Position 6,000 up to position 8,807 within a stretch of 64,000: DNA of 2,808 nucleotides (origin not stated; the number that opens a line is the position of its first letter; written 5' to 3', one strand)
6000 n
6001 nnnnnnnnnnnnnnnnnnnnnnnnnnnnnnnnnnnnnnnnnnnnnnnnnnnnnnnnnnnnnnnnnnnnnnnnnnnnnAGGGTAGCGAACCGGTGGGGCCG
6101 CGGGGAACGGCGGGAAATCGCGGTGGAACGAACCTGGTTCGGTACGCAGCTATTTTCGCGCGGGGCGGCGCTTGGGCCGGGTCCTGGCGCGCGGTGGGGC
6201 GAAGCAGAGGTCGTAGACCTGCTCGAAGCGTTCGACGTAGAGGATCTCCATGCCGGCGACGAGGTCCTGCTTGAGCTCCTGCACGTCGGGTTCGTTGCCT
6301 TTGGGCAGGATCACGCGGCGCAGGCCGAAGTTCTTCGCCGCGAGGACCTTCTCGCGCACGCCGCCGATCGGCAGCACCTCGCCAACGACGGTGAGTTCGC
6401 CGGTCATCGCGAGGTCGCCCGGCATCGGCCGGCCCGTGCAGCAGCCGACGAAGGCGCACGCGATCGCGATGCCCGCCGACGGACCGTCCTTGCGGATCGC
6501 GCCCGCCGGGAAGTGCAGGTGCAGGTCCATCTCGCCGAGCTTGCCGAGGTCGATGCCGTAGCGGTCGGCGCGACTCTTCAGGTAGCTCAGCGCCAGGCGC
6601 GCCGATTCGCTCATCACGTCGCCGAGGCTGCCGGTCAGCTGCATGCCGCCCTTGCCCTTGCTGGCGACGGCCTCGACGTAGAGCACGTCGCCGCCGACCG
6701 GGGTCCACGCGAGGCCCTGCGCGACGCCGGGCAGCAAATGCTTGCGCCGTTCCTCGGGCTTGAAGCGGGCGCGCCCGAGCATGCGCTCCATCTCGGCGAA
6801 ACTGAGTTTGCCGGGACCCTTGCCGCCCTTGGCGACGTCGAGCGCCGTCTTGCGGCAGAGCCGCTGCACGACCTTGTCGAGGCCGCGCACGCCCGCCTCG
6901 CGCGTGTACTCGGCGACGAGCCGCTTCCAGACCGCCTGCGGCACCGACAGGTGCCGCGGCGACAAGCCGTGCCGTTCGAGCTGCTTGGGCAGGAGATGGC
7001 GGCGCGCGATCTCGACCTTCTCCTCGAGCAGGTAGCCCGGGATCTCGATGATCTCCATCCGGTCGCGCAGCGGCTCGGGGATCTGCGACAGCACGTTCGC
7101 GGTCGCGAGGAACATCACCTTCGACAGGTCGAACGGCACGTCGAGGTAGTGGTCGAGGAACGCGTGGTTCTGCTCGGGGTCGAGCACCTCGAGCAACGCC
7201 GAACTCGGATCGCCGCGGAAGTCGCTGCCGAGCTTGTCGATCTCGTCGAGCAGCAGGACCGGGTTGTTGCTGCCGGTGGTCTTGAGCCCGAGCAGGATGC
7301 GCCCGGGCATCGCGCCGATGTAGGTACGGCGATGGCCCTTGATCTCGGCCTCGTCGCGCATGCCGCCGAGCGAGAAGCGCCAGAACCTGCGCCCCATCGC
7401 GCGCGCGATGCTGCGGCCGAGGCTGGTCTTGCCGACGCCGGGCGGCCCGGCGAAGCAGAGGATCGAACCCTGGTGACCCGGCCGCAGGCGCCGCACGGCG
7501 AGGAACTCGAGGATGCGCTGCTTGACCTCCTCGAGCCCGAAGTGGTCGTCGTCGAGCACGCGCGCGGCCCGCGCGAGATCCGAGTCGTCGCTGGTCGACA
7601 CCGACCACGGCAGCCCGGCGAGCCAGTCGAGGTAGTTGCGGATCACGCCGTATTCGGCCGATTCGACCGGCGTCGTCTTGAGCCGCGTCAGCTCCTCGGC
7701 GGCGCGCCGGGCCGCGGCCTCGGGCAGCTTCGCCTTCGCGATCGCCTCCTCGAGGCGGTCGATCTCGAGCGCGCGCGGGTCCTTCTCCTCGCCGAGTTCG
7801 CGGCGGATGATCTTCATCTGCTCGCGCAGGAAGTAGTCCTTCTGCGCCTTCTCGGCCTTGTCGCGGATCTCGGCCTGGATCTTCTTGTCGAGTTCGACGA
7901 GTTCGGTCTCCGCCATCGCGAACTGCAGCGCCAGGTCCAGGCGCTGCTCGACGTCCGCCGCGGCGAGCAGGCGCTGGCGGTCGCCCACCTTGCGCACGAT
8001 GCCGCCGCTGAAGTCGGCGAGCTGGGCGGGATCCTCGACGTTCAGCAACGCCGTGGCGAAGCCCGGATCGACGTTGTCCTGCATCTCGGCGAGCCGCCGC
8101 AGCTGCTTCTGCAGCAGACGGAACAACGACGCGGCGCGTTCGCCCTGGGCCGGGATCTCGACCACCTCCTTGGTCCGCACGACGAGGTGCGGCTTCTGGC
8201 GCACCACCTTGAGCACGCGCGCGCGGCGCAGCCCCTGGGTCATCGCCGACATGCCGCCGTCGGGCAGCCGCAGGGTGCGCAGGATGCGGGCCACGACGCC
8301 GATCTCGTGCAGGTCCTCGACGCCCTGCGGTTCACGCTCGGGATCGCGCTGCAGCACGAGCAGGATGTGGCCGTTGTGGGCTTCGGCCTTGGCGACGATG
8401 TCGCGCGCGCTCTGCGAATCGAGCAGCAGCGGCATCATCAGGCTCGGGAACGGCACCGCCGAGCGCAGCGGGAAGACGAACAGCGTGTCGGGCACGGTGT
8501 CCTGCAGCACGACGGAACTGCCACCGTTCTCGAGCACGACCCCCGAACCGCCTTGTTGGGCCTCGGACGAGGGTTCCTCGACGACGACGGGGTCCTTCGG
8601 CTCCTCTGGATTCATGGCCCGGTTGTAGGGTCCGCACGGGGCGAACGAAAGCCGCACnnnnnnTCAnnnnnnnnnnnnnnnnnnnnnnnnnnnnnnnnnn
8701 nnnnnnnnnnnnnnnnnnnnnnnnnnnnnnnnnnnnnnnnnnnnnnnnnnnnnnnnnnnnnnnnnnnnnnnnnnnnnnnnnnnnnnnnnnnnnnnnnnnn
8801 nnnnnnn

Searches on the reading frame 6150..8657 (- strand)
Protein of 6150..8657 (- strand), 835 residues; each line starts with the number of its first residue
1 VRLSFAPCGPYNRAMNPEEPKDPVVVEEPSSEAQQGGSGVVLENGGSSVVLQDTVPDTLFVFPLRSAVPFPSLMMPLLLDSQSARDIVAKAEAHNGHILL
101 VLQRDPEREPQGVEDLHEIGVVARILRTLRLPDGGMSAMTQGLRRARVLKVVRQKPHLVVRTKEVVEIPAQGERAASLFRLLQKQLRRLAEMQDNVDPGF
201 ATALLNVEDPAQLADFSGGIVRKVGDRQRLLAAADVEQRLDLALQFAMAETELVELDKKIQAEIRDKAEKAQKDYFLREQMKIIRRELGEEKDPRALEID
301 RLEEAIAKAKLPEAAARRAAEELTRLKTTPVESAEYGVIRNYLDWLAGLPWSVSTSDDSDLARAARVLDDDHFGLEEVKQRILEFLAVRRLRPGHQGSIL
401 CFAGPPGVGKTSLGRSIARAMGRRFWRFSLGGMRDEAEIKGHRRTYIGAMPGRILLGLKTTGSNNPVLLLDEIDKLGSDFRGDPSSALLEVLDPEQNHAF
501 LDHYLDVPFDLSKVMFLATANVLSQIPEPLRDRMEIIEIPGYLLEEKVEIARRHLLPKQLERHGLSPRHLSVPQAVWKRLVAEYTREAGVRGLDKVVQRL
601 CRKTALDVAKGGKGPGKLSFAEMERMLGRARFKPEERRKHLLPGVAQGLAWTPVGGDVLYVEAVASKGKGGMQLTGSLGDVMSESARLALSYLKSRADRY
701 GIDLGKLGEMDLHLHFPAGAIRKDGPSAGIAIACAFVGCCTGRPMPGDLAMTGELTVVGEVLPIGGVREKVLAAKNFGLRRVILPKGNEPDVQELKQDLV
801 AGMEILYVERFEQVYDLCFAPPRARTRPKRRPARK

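Call 9: search_protein_families(library=pfam, proteins=[window:6150-8657:-])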
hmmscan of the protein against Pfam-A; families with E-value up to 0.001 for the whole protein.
window:6150-8657:- (835 aa): 8 families
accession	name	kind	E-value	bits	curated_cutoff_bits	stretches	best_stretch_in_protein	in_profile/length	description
PF05362.19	Lon_C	-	4.8e-70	235.7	21.1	1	621-817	5-201/205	Lon protease (S16) C-terminal proteolytic domain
PF02190.22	LON_substr_bdg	-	3.4e-34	118.9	28.7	1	59-246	2-197/200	ATP-dependent protease La (LON) substrate-binding domain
PF00004.35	AAA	-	2.2e-23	83.6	21.2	1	400-537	1-126/131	ATPase family associated with various cellular activities (AAA)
PF22667.2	Lon_lid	-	2.4e-15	56.4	27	1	561-612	1-52/57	Lon protease AAA+ ATPase lid domain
PF07728.20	AAA_5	-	1.5e-07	31.9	22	1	400-534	2-139/139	AAA domain (dynein-related subfamily)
PF13541.12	ChlI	-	1.5e-06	28.5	27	1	665-788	5-121/121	Subunit ChlI of Mg-chelatase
PF05496.18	RuvB_N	-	0.00019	21.7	27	0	370-425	7-61/159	Holliday junction DNA helicase RuvB P-loop domain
PF07724.20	AAA_2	-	0.00036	21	27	1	400-529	6-132/166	AAA domain (Cdc48 subfamily)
